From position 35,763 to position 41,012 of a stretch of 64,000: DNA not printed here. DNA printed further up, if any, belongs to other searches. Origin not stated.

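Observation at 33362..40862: Secreted protein of about 2,500 aa combining three deacetylase-like domains, a purple-acid-phosphatase-like domain and 14 tandem modules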

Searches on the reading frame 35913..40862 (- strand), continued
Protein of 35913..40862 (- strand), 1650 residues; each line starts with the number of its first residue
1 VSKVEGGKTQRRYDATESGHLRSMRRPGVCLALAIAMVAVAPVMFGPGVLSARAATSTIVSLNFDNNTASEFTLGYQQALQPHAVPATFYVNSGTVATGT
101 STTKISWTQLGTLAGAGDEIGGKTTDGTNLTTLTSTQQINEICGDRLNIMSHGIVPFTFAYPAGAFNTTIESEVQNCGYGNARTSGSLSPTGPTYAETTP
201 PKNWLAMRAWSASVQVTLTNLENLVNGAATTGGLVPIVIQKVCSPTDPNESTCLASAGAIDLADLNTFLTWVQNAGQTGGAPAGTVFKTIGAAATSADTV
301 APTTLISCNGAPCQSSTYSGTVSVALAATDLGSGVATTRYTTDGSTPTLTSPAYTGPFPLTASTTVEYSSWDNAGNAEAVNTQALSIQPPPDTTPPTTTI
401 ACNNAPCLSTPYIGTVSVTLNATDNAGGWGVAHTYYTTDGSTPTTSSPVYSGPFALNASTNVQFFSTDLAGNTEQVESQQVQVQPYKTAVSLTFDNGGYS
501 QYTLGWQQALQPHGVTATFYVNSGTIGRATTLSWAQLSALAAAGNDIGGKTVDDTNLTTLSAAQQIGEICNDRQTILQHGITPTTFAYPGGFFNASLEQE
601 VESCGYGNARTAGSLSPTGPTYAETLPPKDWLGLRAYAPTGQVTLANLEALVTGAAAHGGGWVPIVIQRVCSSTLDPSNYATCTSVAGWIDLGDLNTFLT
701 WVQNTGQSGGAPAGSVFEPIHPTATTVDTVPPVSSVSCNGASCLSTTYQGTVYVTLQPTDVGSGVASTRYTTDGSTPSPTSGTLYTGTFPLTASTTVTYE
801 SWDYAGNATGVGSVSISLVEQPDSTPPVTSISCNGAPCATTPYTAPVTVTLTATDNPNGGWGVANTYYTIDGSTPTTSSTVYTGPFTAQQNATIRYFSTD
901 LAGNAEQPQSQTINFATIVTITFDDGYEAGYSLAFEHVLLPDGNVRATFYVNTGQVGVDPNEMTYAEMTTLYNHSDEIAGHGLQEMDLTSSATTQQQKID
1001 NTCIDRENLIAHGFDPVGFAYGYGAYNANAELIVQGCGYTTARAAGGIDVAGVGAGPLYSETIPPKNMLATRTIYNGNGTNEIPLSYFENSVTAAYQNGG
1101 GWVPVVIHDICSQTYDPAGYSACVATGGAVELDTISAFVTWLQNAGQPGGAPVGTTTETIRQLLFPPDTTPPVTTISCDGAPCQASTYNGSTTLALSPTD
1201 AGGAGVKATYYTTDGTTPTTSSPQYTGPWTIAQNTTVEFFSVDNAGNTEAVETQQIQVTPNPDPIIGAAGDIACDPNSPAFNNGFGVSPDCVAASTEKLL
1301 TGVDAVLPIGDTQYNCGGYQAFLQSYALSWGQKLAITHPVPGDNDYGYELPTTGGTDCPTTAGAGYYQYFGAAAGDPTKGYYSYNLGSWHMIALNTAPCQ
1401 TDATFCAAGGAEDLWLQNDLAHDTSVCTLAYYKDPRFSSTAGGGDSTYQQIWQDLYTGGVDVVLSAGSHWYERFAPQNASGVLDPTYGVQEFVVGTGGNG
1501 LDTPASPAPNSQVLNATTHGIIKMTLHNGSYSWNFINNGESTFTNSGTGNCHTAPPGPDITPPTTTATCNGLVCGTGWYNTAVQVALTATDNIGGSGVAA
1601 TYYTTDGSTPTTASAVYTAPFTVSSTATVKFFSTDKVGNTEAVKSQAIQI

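Call 37: find_encoding_contigs(protein=P0024, flank=10000, max_places=1)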
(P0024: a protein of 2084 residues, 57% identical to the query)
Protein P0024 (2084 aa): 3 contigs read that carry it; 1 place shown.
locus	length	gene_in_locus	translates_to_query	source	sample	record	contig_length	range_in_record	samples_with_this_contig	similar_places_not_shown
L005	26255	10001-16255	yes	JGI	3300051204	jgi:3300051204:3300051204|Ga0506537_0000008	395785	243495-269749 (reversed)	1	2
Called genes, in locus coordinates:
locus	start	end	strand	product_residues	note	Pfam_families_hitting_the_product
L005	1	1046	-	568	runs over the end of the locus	PF03023:MurJ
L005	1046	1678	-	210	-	PF02397:Bac_transf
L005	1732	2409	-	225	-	PF25084:LbH_EIF2B (weak), PF00132:Hexapep, PF25087:GMPPB_C (faint), PF00132:Hexapep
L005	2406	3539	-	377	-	PF01041:DegT_DnrJ_EryC1, PF00155:Aminotran_1_2 (weak)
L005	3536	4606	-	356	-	PF01408:GFO_IDH_MocA, PF02894:GFO_IDH_MocA_C, PF22725:GFO_IDH_MocA_C3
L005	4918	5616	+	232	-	PF00300:His_Phos_1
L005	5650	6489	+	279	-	-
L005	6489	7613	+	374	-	PF14306:PUA_2, PF01747:ATP-sulfurylase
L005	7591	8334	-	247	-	PF08281:Sigma70_r4_2 (weak), PF00196:GerE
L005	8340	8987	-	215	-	PF00072:Response_reg, PF00196:GerE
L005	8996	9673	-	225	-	PF02518:HATPase_c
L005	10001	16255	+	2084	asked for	PF01522:Polysacc_deac_1, PF13290:CHB_HEX_C_1, PF13287:Fn3_assoc, PF01522:Polysacc_deac_1, PF13290:CHB_HEX_C_1, PF13290:CHB_HEX_C_1, PF01522:Polysacc_deac_1, PF13290:CHB_HEX_C_1, +13 more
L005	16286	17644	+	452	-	PF00999:Na_H_Exchanger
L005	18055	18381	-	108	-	PF02416:TatA_B_E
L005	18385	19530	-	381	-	PF01883:FeS_assembly_P, PF01656:CbiA, PF09140:MipZ (weak), PF10609:ParA, PF13614:AAA_31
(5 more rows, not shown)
